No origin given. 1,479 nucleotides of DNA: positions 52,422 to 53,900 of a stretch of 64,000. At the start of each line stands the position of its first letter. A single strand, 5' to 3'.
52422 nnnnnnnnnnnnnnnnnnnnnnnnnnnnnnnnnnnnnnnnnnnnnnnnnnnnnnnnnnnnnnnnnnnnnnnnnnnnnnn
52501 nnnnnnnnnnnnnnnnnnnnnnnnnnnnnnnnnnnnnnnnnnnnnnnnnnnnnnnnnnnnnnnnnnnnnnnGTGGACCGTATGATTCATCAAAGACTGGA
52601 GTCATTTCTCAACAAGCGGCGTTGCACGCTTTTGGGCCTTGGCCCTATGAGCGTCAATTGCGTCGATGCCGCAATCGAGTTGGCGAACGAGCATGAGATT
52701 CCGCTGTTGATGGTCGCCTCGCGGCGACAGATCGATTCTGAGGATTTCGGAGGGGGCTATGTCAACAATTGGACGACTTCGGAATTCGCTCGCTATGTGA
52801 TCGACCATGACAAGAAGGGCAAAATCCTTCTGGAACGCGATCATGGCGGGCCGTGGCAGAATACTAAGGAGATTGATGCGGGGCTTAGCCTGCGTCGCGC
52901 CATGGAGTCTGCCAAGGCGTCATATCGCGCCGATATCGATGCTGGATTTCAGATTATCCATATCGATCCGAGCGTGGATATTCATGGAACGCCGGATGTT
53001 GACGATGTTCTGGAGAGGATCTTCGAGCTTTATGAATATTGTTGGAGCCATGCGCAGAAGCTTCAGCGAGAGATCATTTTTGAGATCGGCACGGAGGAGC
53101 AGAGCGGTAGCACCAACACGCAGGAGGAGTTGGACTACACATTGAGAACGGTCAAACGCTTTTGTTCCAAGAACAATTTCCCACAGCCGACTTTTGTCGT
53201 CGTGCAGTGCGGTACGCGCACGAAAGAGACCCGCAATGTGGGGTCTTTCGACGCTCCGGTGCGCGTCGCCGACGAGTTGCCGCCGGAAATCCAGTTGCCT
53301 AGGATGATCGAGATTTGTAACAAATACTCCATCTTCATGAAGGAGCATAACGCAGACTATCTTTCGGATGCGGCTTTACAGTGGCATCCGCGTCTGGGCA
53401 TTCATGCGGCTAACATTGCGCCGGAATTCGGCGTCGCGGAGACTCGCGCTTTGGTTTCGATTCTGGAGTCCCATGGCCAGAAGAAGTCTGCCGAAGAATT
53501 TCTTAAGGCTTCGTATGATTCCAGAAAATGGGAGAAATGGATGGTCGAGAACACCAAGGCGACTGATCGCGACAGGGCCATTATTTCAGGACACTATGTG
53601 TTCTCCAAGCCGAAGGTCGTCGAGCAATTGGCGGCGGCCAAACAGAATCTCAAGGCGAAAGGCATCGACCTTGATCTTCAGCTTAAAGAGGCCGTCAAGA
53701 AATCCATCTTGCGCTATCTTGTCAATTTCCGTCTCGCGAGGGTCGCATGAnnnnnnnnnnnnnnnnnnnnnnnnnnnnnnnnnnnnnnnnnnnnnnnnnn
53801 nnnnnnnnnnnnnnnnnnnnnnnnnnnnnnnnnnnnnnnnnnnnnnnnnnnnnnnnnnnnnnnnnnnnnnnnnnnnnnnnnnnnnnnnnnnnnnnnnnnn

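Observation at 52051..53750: Translationally coupled KdsC-like phosphatase and GatZ/KbaZ-like TIM-barrel protein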

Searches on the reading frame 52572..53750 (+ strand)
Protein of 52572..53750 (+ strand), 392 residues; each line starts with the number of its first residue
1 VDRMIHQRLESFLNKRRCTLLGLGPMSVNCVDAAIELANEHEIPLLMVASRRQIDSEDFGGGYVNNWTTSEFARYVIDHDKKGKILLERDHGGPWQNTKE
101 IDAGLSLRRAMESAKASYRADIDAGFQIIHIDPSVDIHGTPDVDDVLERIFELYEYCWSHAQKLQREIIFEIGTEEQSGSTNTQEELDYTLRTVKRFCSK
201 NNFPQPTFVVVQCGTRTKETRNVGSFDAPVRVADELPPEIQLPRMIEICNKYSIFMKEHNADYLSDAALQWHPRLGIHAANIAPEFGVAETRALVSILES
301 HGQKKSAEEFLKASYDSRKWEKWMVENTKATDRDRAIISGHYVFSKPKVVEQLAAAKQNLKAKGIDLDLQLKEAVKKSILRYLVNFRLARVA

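Call 4: search_protein_families(library=pfam, proteins=[window:52572-53750:+], max_evalue=0.01)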
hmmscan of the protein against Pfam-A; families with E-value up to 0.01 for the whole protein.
window:52572-53750:+ (392 aa): 1 family
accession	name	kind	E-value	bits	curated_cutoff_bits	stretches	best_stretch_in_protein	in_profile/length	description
PF08013.17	GatZ_KbaZ-like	-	1e-09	38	26.7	1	30-190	26-188/420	D-tagatose-1,6-bisphosphate aldolase subunit GatZ/KbaZ-like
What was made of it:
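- Checked: The 52572-53750 product passes Pfam's gathering score for PF08013 (38 bits against 26.7), but the Pfam HMM aligns only residues 30-190 (call 4).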

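Call 5: search_protein_families(library=ncbifam, proteins=[window:52572-53750:+], max_evalue=0.01)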
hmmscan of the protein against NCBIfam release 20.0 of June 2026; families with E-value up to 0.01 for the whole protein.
window:52572-53750:+ (392 aa): 4 families
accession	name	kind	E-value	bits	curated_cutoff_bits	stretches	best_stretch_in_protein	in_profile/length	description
TIGR02810.1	agaZ_gatZ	equivalog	4.6e-08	32.4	568.8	1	30-176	25-172/420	D-tagatose-bisphosphate aldolase, class II, non-catalytic subunit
NF012002.0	PRK15458.1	equivalog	9.4e-08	31.6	707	1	31-188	30-190/428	tagatose-bisphosphate aldolase subunit KbaZ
NF006626.0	PRK09195.1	subfamily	0.0017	17.5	384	1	238-315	187-264/284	tagatose-bisphosphate aldolase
NF011626.0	PRK15052.1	equivalog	0.0035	16.1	579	1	31-175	27-171/421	tagatose-bisphosphate aldolase subunit GatZ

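Call 6: search_solved_structures(query=window:52572-53750:+, max_evalue=1, show_alignments=2)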
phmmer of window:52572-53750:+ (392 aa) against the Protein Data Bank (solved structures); distinct sequences matched with E-value up to 1: 4.
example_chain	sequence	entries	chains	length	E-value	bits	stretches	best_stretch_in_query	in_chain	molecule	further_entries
2fiq_A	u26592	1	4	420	0.001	21.3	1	31-176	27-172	putative tagatose 6-phosphate kinase 1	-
3txv_A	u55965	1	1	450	0.0022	20.2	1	31-142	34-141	Probable tagatose 6-phosphate kinase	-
2dou_A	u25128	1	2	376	0.33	13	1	203-277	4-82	probable N-succinyldiaminopimelate aminotransferase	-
7tzl_A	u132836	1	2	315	0.48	12.5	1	197-254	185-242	3-oxoacyl-[acyl-carrier-protein] reductase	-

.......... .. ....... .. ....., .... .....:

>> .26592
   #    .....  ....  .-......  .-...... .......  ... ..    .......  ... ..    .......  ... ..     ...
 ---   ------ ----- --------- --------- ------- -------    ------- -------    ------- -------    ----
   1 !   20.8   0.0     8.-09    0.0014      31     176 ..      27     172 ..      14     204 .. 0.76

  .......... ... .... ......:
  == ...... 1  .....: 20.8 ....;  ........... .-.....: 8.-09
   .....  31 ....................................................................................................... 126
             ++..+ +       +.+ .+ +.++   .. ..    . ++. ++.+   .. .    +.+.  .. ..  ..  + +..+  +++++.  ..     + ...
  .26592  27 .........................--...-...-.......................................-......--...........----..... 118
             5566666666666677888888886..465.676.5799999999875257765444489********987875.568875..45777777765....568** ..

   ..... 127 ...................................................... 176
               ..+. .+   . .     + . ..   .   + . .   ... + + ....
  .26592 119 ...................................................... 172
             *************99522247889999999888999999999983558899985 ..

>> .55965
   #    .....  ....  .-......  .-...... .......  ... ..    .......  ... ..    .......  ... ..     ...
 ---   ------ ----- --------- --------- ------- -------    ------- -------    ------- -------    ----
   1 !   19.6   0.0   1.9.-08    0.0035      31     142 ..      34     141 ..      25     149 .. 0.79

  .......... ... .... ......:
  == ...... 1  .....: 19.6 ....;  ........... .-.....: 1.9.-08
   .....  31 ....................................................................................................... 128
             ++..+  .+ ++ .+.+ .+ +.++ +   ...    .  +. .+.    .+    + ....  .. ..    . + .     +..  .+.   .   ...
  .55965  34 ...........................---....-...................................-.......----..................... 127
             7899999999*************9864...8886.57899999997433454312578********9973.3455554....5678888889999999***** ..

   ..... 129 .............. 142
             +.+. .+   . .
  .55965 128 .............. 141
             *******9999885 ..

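Call 8: find_homologous_proteins(query=window:52572-53750:+, max_evalue=0.001)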
Query window:52572-53750:+ (392 aa): 4102 proteins with E <= 0.001 among 8000 candidates; the best 120 are listed.
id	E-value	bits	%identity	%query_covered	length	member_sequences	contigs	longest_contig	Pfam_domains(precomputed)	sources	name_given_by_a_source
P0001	5.9e-247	837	93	99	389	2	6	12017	PF08013.18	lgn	-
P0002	8.9e-213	724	78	99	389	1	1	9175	PF08013.18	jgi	-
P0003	2.6e-211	719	78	99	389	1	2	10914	PF08013.18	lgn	-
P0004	4.9e-211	719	78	99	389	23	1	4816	PF08013.18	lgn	-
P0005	8.5e-211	718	78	99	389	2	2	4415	PF08013.18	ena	-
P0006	2.3e-210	716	76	99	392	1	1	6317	PF08013.18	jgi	jgi:tagatose-1,6-bisphosphate aldolase non-catalytic subunit AgaZ/GatZ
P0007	2.9e-210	716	76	99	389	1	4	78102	PF08013.18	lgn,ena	-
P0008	1.0e-209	714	76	99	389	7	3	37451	PF08013.18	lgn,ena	-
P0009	2.0e-209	713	76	99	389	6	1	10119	PF08013.18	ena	-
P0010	3.0e-209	713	76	99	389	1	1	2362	PF08013.18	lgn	-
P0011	4.7e-209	712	76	99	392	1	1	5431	PF08013.18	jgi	jgi:tagatose-1,6-bisphosphate aldolase non-catalytic subunit AgaZ/GatZ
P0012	6.8e-209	711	76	99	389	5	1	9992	PF08013.18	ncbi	-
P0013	1.4e-208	710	76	99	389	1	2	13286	PF08013.18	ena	-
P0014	1.8e-208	710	77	99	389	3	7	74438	PF08013.18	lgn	-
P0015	1.9e-208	710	77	99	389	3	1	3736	PF08013.18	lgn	-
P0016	2.4e-208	710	77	99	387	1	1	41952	PF08013.18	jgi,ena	jgi:tagatose-1,6-bisphosphate aldolase non-catalytic subunit AgaZ/GatZ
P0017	2.7e-208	709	77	99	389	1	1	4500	PF08013.18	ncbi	-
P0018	3.4e-208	709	76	99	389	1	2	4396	PF08013.18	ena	-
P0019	8.9e-208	708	77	99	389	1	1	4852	PF08013.18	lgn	-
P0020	1.3e-207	707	76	99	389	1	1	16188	PF08013.18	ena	-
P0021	1.4e-207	707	76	99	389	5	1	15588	PF08013.18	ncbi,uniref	uniref:class II D-tagatose-bisphosphate aldolase non-catalytic subunit n=1 Tax=Polynucleobacter sp. 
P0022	1.4e-207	707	76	99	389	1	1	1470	PF08013.18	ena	-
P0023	1.6e-207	707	77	99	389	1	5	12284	PF08013.18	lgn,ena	-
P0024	4.3e-207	706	77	99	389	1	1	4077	PF08013.18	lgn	-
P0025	8.2e-207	705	77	99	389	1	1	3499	PF08013.18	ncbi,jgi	jgi:hypothetical protein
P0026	8.2e-207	705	77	99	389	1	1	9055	PF08013.18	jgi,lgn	jgi:tagatose-1,6-bisphosphate aldolase non-catalytic subunit AgaZ/GatZ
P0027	1.3e-206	704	76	99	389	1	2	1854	PF08013.18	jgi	-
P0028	1.7e-206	704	76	99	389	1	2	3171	PF08013.18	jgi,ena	-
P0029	4.1e-206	702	76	99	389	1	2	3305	PF08013.18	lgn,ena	-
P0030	1.1e-205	701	76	99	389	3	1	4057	PF08013.18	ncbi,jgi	jgi:tagatose-1,6-bisphosphate aldolase non-catalytic subunit AgaZ/GatZ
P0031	1.6e-205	700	76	99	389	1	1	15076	PF08013.18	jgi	-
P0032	2.2e-205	700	76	99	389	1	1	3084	PF08013.18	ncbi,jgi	jgi:tagatose-1,6-bisphosphate aldolase non-catalytic subunit AgaZ/GatZ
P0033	4.1e-205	699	76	99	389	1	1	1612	PF08013.18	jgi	jgi:tagatose-1,6-bisphosphate aldolase non-catalytic subunit AgaZ/GatZ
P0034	4.5e-205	699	76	99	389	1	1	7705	PF08013.18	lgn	-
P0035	4.5e-205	699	77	99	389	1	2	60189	PF08013.18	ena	-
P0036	4.9e-205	699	76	99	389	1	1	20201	PF08013.18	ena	-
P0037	5.7e-205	699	76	99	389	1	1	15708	PF08013.18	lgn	-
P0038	7.1e-205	698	75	99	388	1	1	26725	PF08013.18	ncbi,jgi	jgi:tagatose-1,6-bisphosphate aldolase non-catalytic subunit AgaZ/GatZ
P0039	1.0e-204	698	74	99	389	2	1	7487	PF08013.18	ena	-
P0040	1.6e-204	697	76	99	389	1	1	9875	PF08013.18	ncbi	-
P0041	1.9e-204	697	76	99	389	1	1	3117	PF08013.18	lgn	-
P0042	2.0e-204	697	75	99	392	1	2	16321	PF08013.18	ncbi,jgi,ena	-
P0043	2.0e-204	697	75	99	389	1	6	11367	PF08013.18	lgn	-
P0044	2.7e-204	696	76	99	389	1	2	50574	PF08013.18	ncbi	-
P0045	2.9e-204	696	76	98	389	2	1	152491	PF08013.18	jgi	jgi:tagatose-1,6-bisphosphate aldolase non-catalytic subunit AgaZ/GatZ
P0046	3.4e-204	696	76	98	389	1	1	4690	PF08013.18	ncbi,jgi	jgi:hypothetical protein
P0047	4.2e-204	696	75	99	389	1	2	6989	PF08013.18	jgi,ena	-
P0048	4.2e-204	696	75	99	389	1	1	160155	PF08013.18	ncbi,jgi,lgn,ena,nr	ncbi:MAG: tagatose-6-phosphate kinase [Planctomycetota bacterium]|nr:MAG: tagatose-6-phosphate kinas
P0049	5.5e-204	695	75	99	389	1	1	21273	PF08013.18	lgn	-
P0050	5.9e-204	695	74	99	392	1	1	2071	PF08013.18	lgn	-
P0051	6.0e-204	695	75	99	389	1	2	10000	PF08013.18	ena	-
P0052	6.3e-204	695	75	99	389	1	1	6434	PF08013.18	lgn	-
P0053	6.5e-204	695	75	99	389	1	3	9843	PF08013.18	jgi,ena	-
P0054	7.4e-204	695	76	98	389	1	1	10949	PF08013.18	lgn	-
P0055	7.5e-204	695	75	99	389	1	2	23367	PF08013.18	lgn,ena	-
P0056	8.0e-204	695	76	99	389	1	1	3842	PF08013.18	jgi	jgi:tagatose-1,6-bisphosphate aldolase non-catalytic subunit AgaZ/GatZ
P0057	8.4e-204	695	74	100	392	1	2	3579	PF08013.18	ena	-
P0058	1.0e-203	694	75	99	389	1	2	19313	PF08013.18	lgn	-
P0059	1.0e-203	694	75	99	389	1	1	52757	PF08013.18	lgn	-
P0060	1.0e-203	694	76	99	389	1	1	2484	PF08013.18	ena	-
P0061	1.1e-203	694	75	99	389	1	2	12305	PF08013.18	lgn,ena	-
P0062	1.4e-203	694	75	99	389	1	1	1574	PF08013.18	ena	-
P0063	1.5e-203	694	76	99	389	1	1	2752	PF08013.18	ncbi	-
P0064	1.6e-203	694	75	99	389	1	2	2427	PF08013.18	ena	-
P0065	1.8e-203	694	74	98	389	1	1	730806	PF08013.18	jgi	-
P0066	2.1e-203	693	76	99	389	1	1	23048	PF08013.18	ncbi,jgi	jgi:tagatose-1,6-bisphosphate aldolase non-catalytic subunit AgaZ/GatZ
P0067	2.5e-203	693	75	99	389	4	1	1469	PF08013.18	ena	-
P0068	3.6e-203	693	74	99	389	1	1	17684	PF08013.18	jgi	jgi:tagatose-1,6-bisphosphate aldolase non-catalytic subunit AgaZ/GatZ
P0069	3.7e-203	693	76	98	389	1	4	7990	PF08013.18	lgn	-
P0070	3.8e-203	693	76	99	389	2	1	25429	PF08013.18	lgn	-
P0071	5.0e-203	692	76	99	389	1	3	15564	PF08013.18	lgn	-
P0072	5.1e-203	692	76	99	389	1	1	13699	PF08013.18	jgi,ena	-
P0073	5.1e-203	692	75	99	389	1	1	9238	PF08013.18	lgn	-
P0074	5.5e-203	692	75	99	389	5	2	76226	PF08013.18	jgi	jgi:tagatose-1,6-bisphosphate aldolase non-catalytic subunit AgaZ/GatZ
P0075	5.6e-203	692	74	99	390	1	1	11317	PF08013.18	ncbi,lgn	-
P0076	6.5e-203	692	75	99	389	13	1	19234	PF08013.18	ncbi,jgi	jgi:tagatose-1,6-bisphosphate aldolase non-catalytic subunit AgaZ/GatZ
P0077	8.1e-203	691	76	98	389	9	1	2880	PF08013.18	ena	-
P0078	8.3e-203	691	75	99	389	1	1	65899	PF08013.18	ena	-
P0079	8.8e-203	691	75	99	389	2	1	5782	PF08013.18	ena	-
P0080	9.5e-203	691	75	99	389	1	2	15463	PF08013.18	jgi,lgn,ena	jgi:tagatose-1,6-bisphosphate aldolase non-catalytic subunit AgaZ/GatZ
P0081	1.0e-202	691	75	99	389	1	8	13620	PF08013.18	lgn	-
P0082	1.0e-202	691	75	99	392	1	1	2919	PF08013.18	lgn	-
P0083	1.6e-202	690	75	99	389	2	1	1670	PF08013.18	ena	-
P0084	1.9e-202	690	75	99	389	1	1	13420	PF08013.18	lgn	-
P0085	2.4e-202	690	74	99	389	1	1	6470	PF08013.18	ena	-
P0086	2.5e-202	690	75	99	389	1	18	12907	PF08013.18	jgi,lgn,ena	jgi:tagatose-1,6-bisphosphate aldolase non-catalytic subunit AgaZ/GatZ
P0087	2.5e-202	690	74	99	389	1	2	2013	PF08013.18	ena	-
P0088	2.7e-202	690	74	98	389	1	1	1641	PF08013.18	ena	-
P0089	3.3e-202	689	75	99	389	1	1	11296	PF08013.18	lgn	-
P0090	3.5e-202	689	74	99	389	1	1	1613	PF08013.18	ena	-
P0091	3.6e-202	689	74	99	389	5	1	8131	PF08013.18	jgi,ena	-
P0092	4.1e-202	689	76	98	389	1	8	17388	PF08013.18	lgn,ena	-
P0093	4.7e-202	689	75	99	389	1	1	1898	PF08013.18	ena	-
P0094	6.3e-202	689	74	99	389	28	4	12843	PF08013.18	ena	-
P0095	6.4e-202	689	75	98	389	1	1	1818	PF08013.18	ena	-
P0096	6.6e-202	688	74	99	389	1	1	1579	PF08013.18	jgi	-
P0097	6.7e-202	688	75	99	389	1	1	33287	PF08013.18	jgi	jgi:tagatose-1,6-bisphosphate aldolase non-catalytic subunit AgaZ/GatZ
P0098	7.8e-202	688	75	99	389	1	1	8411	PF08013.18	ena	-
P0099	8.0e-202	688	76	98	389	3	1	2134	PF08013.18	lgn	-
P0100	8.8e-202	688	75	99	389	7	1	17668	PF08013.18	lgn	-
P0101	9.4e-202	688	75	99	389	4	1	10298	PF08013.18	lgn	-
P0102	9.6e-202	688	75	99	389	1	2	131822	PF08013.18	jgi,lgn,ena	-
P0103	9.6e-202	688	75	99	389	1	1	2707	PF08013.18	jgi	jgi:tagatose-1,6-bisphosphate aldolase non-catalytic subunit AgaZ/GatZ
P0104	1.0e-201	688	75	99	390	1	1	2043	PF08013.18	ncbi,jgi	jgi:tagatose-1,6-bisphosphate aldolase non-catalytic subunit AgaZ/GatZ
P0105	1.2e-201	688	74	99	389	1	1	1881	PF08013.18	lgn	-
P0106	1.2e-201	688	75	99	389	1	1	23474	PF08013.18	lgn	-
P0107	1.3e-201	688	74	99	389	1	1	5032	PF08013.18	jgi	jgi:tagatose-1,6-bisphosphate aldolase non-catalytic subunit AgaZ/GatZ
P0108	1.3e-201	687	75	98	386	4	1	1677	PF08013.18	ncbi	-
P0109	1.4e-201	687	74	99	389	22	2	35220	PF08013.18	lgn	-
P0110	1.4e-201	687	75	99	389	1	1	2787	PF08013.18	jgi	jgi:tagatose-1,6-bisphosphate aldolase non-catalytic subunit AgaZ/GatZ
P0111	1.6e-201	687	73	100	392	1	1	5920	PF08013.18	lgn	-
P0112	1.6e-201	687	74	99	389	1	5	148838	PF08013.18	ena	-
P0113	1.9e-201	687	74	99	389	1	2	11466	PF08013.18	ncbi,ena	-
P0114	2.7e-201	686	75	99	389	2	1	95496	PF08013.18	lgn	-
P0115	3.4e-201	686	75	98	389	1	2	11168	PF08013.18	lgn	-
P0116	4.5e-201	686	74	99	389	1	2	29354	PF08013.18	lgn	-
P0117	6.1e-201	685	75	99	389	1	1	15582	PF08013.18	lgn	-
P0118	7.2e-201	685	74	99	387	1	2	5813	PF08013.18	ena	-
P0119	7.4e-201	685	74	99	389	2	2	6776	PF08013.18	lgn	-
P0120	1.1e-200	684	74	99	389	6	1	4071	PF08013.18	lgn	-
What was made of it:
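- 52581..53750 (+): GatZ/KbaZ-family TIM-barrel enzyme, 389 aa. Predicted to be a metal-dependent ketose-phosphate C4-epimerase working by retro-aldol/aldol chemistry. More than 4000 homologs, about 75% identical across phyla among the top 120 listed (call 8).
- The Pfam and NCBIfam best hits carry these names (calls 4, 5), and public annotations repeat them (call 8).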

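Call 10: find_encoding_contigs(protein=P0048, flank=10000, max_places=3)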
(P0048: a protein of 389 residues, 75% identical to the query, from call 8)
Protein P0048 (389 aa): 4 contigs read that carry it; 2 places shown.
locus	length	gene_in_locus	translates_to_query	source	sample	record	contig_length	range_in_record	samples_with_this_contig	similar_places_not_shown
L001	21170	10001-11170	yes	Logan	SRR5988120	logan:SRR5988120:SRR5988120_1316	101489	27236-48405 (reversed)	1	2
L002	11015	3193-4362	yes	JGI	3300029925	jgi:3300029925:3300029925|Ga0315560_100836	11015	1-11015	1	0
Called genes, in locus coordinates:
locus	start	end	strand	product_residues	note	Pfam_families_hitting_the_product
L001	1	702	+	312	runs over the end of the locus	PF01073:3Beta_HSD (weak), PF01370:Epimerase, PF02719:Polysacc_synt_2 (faint), PF04321:RmlD_sub_bind (weak), PF07993:NAD_binding_4 (faint), PF16363:GDP_Man_Dehyd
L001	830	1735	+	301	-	PF02706:Wzz, PF13807:GNVR (weak)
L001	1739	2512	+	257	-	PF00483:NTP_transferase, PF12804:NTP_transf_3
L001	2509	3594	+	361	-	PF01073:3Beta_HSD (weak), PF01370:Epimerase, PF04321:RmlD_sub_bind (weak), PF16363:GDP_Man_Dehyd, PF02719:Polysacc_synt_2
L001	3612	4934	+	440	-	PF00155:Aminotran_1_2 (weak), PF01041:DegT_DnrJ_EryC1, PF00266:Aminotran_5 (weak)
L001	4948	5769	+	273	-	PF00456:Transketolase_N, PF00676:E1_dh, PF13292:DXP_synthase_N (weak)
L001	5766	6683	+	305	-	PF02779:Transket_pyr, PF02780:Transketolase_C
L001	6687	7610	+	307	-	PF01370:Epimerase, PF16363:GDP_Man_Dehyd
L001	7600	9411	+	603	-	PF00664:ABC_membrane (weak), PF00005:ABC_tran, PF02463:SMC_N, PF13555:AAA_29 (weak)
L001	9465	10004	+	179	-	-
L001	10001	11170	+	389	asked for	PF08013:GatZ_KbaZ-like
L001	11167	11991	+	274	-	-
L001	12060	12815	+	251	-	PF01050:MannoseP_isomer (weak)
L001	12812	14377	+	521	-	PF12804:NTP_transf_3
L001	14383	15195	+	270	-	PF08501:Shikimate_dh_N, PF01488:Shikimate_DH, PF18317:SDH_C (weak)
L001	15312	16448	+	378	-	PF13489:Methyltransf_23, PF08484:Methyltransf_14 (weak)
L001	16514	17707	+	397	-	-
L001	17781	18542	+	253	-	-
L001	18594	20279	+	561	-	-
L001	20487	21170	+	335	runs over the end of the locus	PF00535:Glycos_transf_2, PF13641:Glyco_tranf_2_3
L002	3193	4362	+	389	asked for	PF08013:GatZ_KbaZ-like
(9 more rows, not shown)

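Call 11: find_related_loci(query=window:52581-53750:+, collection=genome_contigs, flank=10000)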
Query window:52581-53750:+ (389 aa) in genome_contigs; peptide patterns used: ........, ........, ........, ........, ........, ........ (x = any residue, [..] = any of these).
121 stretches matched a pattern; 92 encode a relative of the query (tblastn E <= 1e-3); the best 80 are kept; 80 distinct loci.
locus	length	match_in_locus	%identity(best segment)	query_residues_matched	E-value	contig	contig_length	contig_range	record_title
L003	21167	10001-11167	78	1-389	0e+0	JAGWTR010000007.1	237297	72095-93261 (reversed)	MAG: Burkholderiales bacterium isolate REEB378 contig-150_13, whole genome shotgun sequence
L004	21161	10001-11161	75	1-387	0e+0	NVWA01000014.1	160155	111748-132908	MAG: Planctomycetota bacterium isolate NORP49 Contig_source1383C_251, whole genome shotgun sequence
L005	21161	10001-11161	73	1-387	0e+0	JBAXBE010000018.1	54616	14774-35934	MAG: Chlorobiaceae bacterium isolate ELA159 MAG159_18, whole genome shotgun sequence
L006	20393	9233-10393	73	1-387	0e+0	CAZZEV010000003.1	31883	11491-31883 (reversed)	MAG TPA_asm: uncultured Cellvibrionaceae bacterium isolate SRP219642_co6_6 genome assembly, contig: NODE_988_length_3188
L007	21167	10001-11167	71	1-389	0e+0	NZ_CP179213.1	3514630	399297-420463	Luminiphilus sp. nBUS_07 chromosome, complete genome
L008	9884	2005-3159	72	1-385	0e+0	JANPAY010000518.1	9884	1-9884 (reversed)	MAG: Comamonadaceae bacterium isolate VAR_79_metabat_121_sub VAR_79_k141_4487500, whole genome shotgun sequence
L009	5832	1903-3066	72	1-388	0e+0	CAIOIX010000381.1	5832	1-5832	MAG: uncultured beta proteobacterium isolate D14_bin-1168 genome assembly, contig: bin-1168:381/477, whole genome shotgu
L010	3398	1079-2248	72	1-389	0e+0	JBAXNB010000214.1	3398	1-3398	MAG: Betaproteobacteria bacterium isolate ELA468 MAG468_214, whole genome shotgun sequence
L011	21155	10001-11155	72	1-385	0e+0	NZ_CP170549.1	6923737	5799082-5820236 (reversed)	Pseudoduganella sp. UC29_71 chromosome, complete genome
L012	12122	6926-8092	74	1-389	0e+0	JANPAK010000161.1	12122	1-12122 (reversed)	MAG: Variovorax sp. isolate VAR_79_metabat_250 VAR_79_k141_2724773, whole genome shotgun sequence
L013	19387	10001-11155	71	1-385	0e+0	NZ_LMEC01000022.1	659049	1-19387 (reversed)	Massilia sp. Root418 contig_5, whole genome shotgun sequence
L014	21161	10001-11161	72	1-387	0e+0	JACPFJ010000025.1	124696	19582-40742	MAG: Deltaproteobacteria bacterium isolate NC_groundwater_358_Ag_B-0.1um_60_13 GD18-4_B1_scaffold_848497, whole genome s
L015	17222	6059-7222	71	1-388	0e+0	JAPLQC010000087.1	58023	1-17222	MAG: Burkholderiales bacterium isolate LacPavin_0818_WC45_MAG_55_9 LacPavin_0818_WC45_scaffold_236170, whole genome shot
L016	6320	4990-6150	72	1-387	0e+0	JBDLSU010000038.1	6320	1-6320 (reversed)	MAG: Pseudomonadota bacterium isolate king_2019_sw_WHONDRS-S19S_0016_B_bin.9 scaffold_1798378, whole genome shotgun sequ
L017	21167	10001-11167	71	1-389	0e+0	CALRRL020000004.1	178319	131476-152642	MAG: Synechococcus sp. UW140 isolate JJ-LAS39-17-1-m2-bin83 genome assembly, contig: JJ-LAS39-17-C6, whole genome shotgu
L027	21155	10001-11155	66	1-387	0e+0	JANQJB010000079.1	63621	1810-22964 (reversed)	MAG: Marinagarivorans sp. isolate PL25a_bin.100 k99_5261664, whole genome shotgun sequence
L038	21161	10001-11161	62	1-387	1e-178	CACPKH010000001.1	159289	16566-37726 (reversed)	MAG: uncultured Prochlorococcus sp. isolate AG-439-G12 genome assembly, contig: AG-439-G12_NODE_1, whole genome shotgun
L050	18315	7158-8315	60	1-386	1e-168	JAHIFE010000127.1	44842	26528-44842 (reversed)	MAG: Proteobacteria bacterium isolate KR11_0.1_MetaG.mb.69 KR11_0.1_MetaG.mb.69_k141_664580, whole genome shotgun sequen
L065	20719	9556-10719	54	1-385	1e-139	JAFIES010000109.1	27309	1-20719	MAG: Balneolaceae bacterium isolate coassembly_bin.57 k141_32633, whole genome shotgun sequence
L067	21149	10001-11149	52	4-385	9e-137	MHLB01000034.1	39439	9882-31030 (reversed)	MAG: Candidatus Liptonbacteria bacterium RIFCSPLOWO2_01_FULL_53_13 rifcsplowo2_01_scaffold_3900, whole genome shotgun se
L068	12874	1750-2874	53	1-376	1e-135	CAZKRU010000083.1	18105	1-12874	MAG TPA_asm: uncultured Verrucomicrobiota bacterium isolate SRP287051_co2_250 genome assembly, contig: NODE_5868_length_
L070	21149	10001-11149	52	1-383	1e-131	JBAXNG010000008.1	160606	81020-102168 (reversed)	MAG: Verrucomicrobiota bacterium isolate ELA473 MAG473_8, whole genome shotgun sequence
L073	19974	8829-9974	50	5-385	3e-125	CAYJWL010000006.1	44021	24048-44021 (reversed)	MAG TPA_asm: uncultured Candidatus Saccharibacteria bacterium isolate ERP125453_co1_506 genome assembly, contig: NODE_62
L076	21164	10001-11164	71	1-388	0e+0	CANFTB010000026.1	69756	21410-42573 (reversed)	MAG: Chthoniobacteraceae bacterium isolate Jr-16oct17-251 genome assembly, contig: Jr-16oct17-C758, whole genome shotgun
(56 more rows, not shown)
